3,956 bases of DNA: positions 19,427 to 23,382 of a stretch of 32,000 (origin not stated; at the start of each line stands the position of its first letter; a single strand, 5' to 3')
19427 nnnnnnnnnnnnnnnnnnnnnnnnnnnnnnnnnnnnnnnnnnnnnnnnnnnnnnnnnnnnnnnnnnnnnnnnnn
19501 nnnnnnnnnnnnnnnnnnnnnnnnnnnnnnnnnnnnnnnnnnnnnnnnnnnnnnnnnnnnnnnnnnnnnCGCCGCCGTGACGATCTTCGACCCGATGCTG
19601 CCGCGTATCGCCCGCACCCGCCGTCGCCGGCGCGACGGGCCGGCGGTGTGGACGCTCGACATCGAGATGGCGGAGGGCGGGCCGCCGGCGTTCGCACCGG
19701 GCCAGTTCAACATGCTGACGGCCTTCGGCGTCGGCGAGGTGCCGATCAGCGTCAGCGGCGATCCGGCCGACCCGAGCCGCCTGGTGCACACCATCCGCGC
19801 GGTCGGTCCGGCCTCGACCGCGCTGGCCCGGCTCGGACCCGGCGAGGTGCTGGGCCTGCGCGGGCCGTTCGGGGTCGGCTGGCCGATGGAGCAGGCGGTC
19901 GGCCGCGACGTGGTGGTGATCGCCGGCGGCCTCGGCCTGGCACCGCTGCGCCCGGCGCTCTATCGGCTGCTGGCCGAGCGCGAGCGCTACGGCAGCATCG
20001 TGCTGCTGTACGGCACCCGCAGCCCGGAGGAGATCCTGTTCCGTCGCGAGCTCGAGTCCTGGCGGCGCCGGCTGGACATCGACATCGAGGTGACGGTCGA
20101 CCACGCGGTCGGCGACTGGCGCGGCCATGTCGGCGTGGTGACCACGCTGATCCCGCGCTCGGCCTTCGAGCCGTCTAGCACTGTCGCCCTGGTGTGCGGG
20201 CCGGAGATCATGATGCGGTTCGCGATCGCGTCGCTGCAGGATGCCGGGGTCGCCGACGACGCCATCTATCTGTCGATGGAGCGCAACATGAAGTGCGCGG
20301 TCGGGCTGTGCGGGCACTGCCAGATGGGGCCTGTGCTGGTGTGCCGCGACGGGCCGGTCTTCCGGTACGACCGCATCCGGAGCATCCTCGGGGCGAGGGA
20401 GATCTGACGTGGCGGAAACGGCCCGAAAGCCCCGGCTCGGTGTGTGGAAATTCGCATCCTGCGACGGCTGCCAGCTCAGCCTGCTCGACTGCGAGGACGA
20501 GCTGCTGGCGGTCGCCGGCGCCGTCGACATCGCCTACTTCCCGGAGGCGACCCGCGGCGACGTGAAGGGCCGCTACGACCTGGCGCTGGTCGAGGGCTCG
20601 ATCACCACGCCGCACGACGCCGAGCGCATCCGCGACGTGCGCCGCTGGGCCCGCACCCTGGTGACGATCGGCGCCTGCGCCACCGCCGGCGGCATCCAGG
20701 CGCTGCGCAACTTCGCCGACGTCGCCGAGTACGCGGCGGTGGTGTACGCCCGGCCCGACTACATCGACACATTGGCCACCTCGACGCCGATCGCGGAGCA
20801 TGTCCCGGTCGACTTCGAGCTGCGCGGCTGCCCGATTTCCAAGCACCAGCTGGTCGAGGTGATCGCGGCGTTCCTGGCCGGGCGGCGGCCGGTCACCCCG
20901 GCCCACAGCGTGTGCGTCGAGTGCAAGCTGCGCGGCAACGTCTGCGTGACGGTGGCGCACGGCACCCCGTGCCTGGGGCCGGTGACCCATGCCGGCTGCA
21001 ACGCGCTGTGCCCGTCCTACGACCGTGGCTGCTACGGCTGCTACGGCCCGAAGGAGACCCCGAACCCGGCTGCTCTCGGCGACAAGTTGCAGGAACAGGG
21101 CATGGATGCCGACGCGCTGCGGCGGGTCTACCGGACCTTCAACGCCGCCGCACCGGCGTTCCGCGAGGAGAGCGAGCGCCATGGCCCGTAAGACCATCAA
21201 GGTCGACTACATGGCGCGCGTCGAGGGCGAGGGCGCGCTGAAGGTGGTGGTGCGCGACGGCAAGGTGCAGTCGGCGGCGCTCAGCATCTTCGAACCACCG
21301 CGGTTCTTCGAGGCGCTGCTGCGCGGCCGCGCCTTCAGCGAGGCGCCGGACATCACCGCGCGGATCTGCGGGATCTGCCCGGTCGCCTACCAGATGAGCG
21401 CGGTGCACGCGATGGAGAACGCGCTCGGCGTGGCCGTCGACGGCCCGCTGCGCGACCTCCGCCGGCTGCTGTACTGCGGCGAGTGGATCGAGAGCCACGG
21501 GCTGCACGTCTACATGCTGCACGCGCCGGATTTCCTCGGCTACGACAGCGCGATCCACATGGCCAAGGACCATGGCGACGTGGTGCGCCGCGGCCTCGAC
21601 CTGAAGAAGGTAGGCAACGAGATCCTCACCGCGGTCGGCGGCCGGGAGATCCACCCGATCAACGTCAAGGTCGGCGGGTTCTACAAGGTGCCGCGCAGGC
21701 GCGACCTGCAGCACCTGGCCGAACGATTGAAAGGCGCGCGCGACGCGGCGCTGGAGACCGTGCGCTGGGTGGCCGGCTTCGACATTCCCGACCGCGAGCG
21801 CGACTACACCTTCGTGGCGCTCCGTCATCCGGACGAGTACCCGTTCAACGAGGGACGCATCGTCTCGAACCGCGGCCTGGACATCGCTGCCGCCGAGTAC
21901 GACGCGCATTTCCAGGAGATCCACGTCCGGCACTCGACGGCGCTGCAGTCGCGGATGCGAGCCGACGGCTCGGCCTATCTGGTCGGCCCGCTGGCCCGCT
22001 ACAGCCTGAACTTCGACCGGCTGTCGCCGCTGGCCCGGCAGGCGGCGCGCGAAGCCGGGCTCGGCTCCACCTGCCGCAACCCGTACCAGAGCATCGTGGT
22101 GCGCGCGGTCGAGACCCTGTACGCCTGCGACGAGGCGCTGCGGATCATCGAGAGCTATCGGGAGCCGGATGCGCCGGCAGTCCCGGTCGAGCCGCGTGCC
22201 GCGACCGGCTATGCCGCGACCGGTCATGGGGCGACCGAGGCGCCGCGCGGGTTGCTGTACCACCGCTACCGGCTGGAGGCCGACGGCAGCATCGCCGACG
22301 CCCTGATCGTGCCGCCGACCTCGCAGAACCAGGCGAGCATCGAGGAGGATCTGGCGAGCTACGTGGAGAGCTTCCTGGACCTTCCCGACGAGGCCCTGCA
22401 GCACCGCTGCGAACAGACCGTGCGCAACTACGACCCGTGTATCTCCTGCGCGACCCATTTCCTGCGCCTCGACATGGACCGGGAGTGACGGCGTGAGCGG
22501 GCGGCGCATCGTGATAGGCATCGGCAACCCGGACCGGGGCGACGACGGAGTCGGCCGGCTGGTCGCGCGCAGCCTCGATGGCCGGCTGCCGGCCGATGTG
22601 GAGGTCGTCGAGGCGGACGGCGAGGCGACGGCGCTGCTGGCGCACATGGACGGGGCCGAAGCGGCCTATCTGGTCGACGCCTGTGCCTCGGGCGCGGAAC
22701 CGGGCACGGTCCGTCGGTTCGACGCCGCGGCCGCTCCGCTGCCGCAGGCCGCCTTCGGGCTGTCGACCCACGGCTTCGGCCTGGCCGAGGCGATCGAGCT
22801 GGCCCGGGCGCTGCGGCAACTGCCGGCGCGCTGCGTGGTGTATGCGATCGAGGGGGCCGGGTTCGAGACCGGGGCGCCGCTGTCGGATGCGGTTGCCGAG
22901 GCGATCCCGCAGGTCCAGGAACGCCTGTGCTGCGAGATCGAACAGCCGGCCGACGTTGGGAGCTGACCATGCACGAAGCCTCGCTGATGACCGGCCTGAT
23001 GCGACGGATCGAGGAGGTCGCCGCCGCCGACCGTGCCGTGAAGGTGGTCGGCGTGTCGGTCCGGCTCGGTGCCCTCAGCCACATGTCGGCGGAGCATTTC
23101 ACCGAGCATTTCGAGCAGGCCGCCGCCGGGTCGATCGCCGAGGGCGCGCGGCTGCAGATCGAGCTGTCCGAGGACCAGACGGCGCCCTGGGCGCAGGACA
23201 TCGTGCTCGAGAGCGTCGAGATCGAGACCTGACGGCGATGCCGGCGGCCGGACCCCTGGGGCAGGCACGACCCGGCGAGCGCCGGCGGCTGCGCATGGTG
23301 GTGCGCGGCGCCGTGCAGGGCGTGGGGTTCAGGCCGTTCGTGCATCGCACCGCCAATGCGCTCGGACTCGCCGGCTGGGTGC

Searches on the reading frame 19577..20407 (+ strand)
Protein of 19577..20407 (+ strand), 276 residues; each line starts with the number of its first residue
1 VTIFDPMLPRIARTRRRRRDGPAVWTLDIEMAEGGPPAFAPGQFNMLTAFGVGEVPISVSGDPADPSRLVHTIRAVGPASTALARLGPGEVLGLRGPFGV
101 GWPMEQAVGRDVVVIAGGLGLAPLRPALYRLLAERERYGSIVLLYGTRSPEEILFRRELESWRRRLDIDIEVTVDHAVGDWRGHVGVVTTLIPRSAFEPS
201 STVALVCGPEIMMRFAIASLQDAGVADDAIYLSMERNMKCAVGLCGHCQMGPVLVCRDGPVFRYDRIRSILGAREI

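Call 3: search_protein_families(library=pfam, proteins=[window:19577-20407:+], max_evalue=0.01)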
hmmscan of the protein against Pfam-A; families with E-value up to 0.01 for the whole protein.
window:19577-20407:+ (276 aa): 2 families
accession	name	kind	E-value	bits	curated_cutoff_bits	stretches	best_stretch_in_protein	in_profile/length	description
PF00175.26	NAD_binding_1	-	1.1e-15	58.7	22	1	115-216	2-107/109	Oxidoreductase NAD-binding domain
PF10418.14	DHODB_Fe-S_bind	-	8.1e-10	38.7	23.9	1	235-267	1-40/41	Iron-sulfur cluster binding domain of dihydroorotate dehydrogenase B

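Call 4: search_protein_families(library=ncbifam, proteins=[window:19577-20407:+], max_evalue=0.01)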
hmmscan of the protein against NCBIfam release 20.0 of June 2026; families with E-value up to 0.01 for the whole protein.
window:19577-20407:+ (276 aa): 25 families
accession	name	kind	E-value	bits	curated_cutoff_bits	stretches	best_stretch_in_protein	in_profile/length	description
NF006220.0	PRK08345.1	subfamily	1.5e-59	201.7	395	1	38-272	42-292/294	cytochrome-c3 hydrogenase subunit gamma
TIGR02911.1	sulfite_red_B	equivalog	2.3e-51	174.4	288.6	1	40-268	32-257/261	anaerobic sulfite reductase subunit AsrB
NF040830.1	sulfhyd_ShyC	equivalog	1.4e-47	162.3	600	1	38-267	38-281/288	NAD(P)-dependent hydrogenase/sulfhydrogenase 2 subunit gamma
NF040835.1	sulfhyd_HydG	equivalog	1.8e-47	162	650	1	38-270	49-287/292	NADPH-dependent hydrogenase/sulfhydrogenase 1 subunit gamma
NF000796.0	PRK00054.1-1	equivalog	6.8e-46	156.6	224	1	38-269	28-237/254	dihydroorotate dehydrogenase electron transfer subunit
NF000798.0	PRK00054.1-3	equivalog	7.3e-23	81.5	219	1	39-264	31-239/244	dihydroorotate dehydrogenase electron transfer subunit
NF000799.0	PRK00054.1-4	equivalog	4.8e-18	65.1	314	1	56-266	54-255/258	dihydroorotate dehydrogenase electron transfer subunit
NF004862.0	PRK06222.1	subfamily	6.5e-17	61.9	220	1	39-263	28-244/281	sulfide/dihydroorotate dehydrogenase-like FAD/NAD-binding protein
NF009414.0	PRK12778.1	equivalog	1.5e-16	59.8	1103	1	23-265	13-246/752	bifunctional dihydroorotate dehydrogenase B NAD binding subunit/NADPH-dependent glutamate synthase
NF045803.1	MethMoxFADbindMmoC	equivalog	1.8e-15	56.6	500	1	39-232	140-337/343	aromatic/alkene monooxygenase hydroxylase FAD-binding subunit MmoC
NF040810.1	BenC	equivalog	1.3e-14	54.1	430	1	23-231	118-326/333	benzoate 1,2-dioxygenase electron transfer component BenC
TIGR01941.1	nqrF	equivalog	1.3e-11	44.1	295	1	76-232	239-400/405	NADH:ubiquinone reductase (Na(+)-transporting) subunit F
NF000797.0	PRK00054.1-2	equivalog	1.7e-11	43.9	270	1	56-264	62-262/267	dihydroorotate dehydrogenase electron transfer subunit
NF009415.0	PRK12779.1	equivalog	6.8e-11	40.8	1519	1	40-260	678-900/944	putative bifunctional glutamate synthase subunit beta/2-polyprenylphenol hydroxylase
NF008822.0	PRK11872.1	equivalog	1.6e-10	40.5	402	1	37-232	135-332/341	anthranilate 1,2-dioxygenase electron transfer component AntC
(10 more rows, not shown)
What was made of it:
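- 19577..20407 (+): hyhG/hydG, the FAD/NAD(P)-binding [2Fe-2S] (gamma) subunit. NCBIfam hydrogenase subunit gamma 1.5e-59 (calls 3, 4).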

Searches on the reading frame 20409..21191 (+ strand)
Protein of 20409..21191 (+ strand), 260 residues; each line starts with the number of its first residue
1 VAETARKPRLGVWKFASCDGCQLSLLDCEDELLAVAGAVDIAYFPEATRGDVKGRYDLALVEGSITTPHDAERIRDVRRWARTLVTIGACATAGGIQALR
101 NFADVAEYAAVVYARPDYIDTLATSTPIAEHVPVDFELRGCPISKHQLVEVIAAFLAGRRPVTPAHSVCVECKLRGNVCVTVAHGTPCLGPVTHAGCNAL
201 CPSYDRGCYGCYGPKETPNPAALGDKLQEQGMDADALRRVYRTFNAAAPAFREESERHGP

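Call 3: search_protein_families(library=pfam, proteins=[window:20409-21191:+], max_evalue=0.01)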
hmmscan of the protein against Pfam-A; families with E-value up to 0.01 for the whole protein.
window:20409-21191:+ (260 aa): 1 family
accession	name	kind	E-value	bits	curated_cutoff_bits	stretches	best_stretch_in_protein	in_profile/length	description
PF01058.29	Oxidored_q6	-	2.7e-24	85.8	27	1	18-154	1-127/128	NADH ubiquinone oxidoreductase, 20 Kd subunit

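Call 4: search_protein_families(library=ncbifam, proteins=[window:20409-21191:+], max_evalue=0.01)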
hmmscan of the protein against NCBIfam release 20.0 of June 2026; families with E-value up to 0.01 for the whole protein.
window:20409-21191:+ (260 aa): 7 families
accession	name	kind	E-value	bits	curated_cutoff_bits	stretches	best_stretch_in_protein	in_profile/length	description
NF040831.1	sulfhyd_ShyD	equivalog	6e-51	173.3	460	1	9-245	2-238/240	NAD(P)-dependent hydrogenase/sulfhydrogenase 2 subunit delta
NF040836.1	sulfhyd_HydD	equivalog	3.6e-47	160.7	500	1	6-253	4-253/261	NADPH-dependent hydrogenase/sulfhydrogenase 1 subunit delta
NF045875.1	F420_non_VhuG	exception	4.5e-30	104.9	450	1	5-215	2-240/286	F420-non-reducing hydrogenase subunit VhuG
TIGR03294.1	FrhG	equivalog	2.6e-14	53.5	245.5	1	9-160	3-145/228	coenzyme F420 hydrogenase subunit gamma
NF011390.0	PRK14815.1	equivalog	0.0022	17.3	281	0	24-97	41-117/183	NADH dehydrogenase subunit B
NF011395.0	PRK14820.1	equivalog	0.0053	16.5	263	0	32-96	49-116/180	NADH-quinone oxidoreductase subunit B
NF005012.1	PRK06411.1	subfamily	0.0087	15.6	116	0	38-97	57-117/166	NADH-quinone oxidoreductase subunit NuoB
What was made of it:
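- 20409..21191 (+): hyhS, the small (delta) subunit. NCBIfam sulfhyd_ShyD 6e-51 (calls 3, 4).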

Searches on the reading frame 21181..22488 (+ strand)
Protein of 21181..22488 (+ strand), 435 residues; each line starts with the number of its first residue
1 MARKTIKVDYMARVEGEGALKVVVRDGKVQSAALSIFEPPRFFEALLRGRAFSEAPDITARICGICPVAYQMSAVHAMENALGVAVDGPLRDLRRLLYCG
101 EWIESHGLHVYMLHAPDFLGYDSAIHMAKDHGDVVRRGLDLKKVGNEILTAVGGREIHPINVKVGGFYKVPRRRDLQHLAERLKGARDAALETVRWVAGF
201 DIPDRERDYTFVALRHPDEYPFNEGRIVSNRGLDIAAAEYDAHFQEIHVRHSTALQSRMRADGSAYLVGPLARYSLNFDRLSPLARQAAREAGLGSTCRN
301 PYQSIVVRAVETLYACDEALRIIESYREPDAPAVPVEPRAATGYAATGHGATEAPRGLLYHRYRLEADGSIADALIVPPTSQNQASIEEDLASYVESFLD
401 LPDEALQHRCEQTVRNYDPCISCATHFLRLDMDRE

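Call 3: search_protein_families(library=pfam, proteins=[window:21181-22488:+], max_evalue=0.01)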
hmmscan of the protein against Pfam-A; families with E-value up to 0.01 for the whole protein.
window:21181-22488:+ (435 aa): 1 family
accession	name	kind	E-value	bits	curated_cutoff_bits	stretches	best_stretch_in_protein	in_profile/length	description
PF00374.24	NiFeSe_Hases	-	1.8e-28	100.3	25.8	2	41-127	1-87/508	Nickel-dependent hydrogenase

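Call 4: search_protein_families(library=ncbifam, proteins=[window:21181-22488:+], max_evalue=0.01)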
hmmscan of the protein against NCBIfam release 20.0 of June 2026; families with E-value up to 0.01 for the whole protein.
window:21181-22488:+ (435 aa): 9 families
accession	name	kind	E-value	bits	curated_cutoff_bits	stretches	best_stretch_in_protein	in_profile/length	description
NF040828.1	sulfhyd_ShyA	equivalog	2.2e-86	290.4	700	1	6-430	3-415/415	NAD(P)-dependent hydrogenase/sulfhydrogenase 2 subunit alpha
NF040832.1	sulfhyd_HydA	equivalog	5.3e-70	236.7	880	1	6-430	5-426/426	NADPH-dependent hydrogenase/sulfhydrogenase 1 subunit alpha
TIGR03295.1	frhA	equivalog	1.6e-41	142.6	392.5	1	4-433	3-402/412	coenzyme F420 hydrogenase subunit alpha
NF033181.1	NiFeSe_hydrog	equivalog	1.8e-37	129.4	600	2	4-122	2-119/507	nickel-dependent hydrogenase large subunit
NF045518.1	H2_NiFeSe_large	exception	1.8e-37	129.3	780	2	5-188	3-200/485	NiFeSe hydrogenase large subunit HysA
NF041785.2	VhuA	equivalog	4.4e-35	121.1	800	2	6-173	4-178/418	F420-non-reducing hydrogenase Vhu subunit A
NF007778.0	PRK10467.1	equivalog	5e-20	71.3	969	2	4-133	3-131/567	hydrogenase 2 large subunit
NF007550.0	PRK10170.1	equivalog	1.5e-17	63.3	1101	2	4-123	17-136/597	Ni/Fe-hydrogenase large subunit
NF041786.2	VhuU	equivalog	0.00014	21.6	70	1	413-428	14-29/45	F420-non-reducing hydrogenase selenoprotein subunit VhuU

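Call 46: search_solved_structures(query=window:21181-22485:+, max_evalue=1e-10)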
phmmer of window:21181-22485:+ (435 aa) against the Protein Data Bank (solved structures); distinct sequences matched with E-value up to 1e-10: 65 (the best 60 are shown).
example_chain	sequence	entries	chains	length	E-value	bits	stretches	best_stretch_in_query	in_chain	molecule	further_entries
5yxy_A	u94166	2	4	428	8.7e-68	232.6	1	6-430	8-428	Cytosolic NiFe-hydrogenase, alpha subunit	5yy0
9nez_D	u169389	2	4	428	2.5e-63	217.9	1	6-430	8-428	Sulfhydrogenase 1 subunit alpha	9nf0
9e15_B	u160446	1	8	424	5.3e-62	213.5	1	6-426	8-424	Sulfhydrogenase 1 subunit alpha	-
9e1j_B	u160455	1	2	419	5.9e-62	213.4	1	6-426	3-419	Sulfhydrogenase 1 subunit alpha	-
5odc_F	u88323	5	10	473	5.8e-49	170.6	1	6-428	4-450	Methyl-viologen reducing hydrogenase subunit A | Methyl-viologen reducing hydrogenase, subunit A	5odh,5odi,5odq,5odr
5xf9_D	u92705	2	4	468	1.7e-42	149.3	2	3-185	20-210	NAD-reducing hydrogenase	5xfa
7t2r_D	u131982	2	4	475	4.7e-42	147.8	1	7-428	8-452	NiFe hydrogenase large subunit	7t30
9sw2_F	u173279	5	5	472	7.5e-39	137.3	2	8-192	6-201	F420-non-reducing hydrogenase subunit A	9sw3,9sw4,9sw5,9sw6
5jsu_B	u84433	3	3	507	4.3e-35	124.9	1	3-190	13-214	Periplasmic [NiFeSe] hydrogenase, large subunit, selenocysteine-containing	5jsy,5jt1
5jsh_B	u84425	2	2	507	1.4e-33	119.9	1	3-190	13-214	Periplasmic [NiFeSe] hydrogenase, large subunit, selenocysteine-containing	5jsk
9sfi_g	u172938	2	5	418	3.1e-33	118.8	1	6-173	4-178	Coenzyme F420-reducing hydrogenase, alpha subunit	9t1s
6z8m_B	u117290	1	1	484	6.1e-33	117.8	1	3-190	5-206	Periplasmic [NiFeSe] hydrogenase, large subunit, selenocysteine-containing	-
6ruc_B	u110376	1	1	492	6.7e-33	117.7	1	3-190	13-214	Periplasmic [NiFeSe] hydrogenase, large subunit, selenocysteine-containing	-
6z8o_B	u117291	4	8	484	1.6e-32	116.4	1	3-190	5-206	Periplasmic [NiFeSe] hydrogenase, large subunit, selenocysteine-containing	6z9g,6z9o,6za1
6rtp_B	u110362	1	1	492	1.7e-32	116.3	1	3-190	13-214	Periplasmic [NiFeSe] hydrogenase, large subunit, selenocysteine-containing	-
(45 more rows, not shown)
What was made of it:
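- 21181..22488 (+): hyhL, the [NiFe] large (alpha) subunit, group 3b type. The best PDB hits are the group 3b enzymes (T. kodakarensis 5YXY at 8.7e-68, P. furiosus 9NEZ_D at 2.5e-63), ahead of Mvh (group 3c) and the NAD-reducing type (group 3d) (calls 4, 46).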

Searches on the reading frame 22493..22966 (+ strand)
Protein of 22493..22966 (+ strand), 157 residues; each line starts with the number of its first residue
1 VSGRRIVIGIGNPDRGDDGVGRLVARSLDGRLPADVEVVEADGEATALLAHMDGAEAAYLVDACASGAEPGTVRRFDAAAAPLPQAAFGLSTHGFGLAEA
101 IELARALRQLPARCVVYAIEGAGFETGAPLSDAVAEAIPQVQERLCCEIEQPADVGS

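Call 3: search_protein_families(library=pfam, proteins=[window:22493-22966:+], max_evalue=0.01)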
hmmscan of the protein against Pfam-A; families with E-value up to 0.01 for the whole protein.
window:22493-22966:+ (157 aa): 1 family
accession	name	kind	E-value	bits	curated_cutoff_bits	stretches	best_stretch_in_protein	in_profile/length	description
PF01750.23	HycI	-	1.9e-13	50.8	23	1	31-146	12-128/130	Hydrogenase maturation protease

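Call 4: search_protein_families(library=ncbifam, proteins=[window:22493-22966:+], max_evalue=0.01)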
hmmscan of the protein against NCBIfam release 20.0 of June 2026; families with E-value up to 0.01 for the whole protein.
window:22493-22966:+ (157 aa): 7 families
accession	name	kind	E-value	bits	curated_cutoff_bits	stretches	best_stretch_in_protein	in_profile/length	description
TIGR00072.1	hydrog_prot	superfamily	3.7e-34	117.8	47.45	1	7-145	2-141/145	hydrogenase maturation protease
TIGR00140.1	hupD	subfamily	6.6e-14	52.1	151.8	1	6-149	2-147/151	HyaD/HybD family hydrogenase maturation endopeptidase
NF007616.0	PRK10264.1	equivalog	3e-11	43.4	261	1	4-141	5-145/195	hydrogenase 1 maturation protease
NF007777.0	PRK10466.1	equivalog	9.8e-09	35.2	190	1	5-149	3-149/164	HyaD/HybD family hydrogenase maturation endopeptidase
NF045519.1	NiFeSe_H2_mat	exception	4.7e-08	33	190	1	6-149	4-147/152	NiFeSe hydrogenase maturation protease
TIGR00130.1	frhD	equivalog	2.9e-07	30.7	134.95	1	4-142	4-144/153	coenzyme F420-reducing hydrogenase, FrhD protein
TIGR00142.1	hycI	equivalog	3.1e-07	30.3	119.1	1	6-149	2-142/146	hydrogenase maturation peptidase HycI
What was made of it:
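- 22493..22966 (+): Large-subunit maturation endopeptidase. TIGR00072 3.7e-34 (calls 3, 4).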

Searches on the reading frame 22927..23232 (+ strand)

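Call 3: search_protein_families(library=pfam, proteins=[window:22927-23232:+], max_evalue=0.01)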
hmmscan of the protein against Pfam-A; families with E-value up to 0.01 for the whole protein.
window:22927-23232:+ (101 aa): 1 family
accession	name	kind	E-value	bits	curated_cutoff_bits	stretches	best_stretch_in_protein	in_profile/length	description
PF01155.25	HypA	-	3.1e-12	46.9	28.9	1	15-82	1-68/112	Hydrogenase/urease nickel incorporation, metallochaperone, hypA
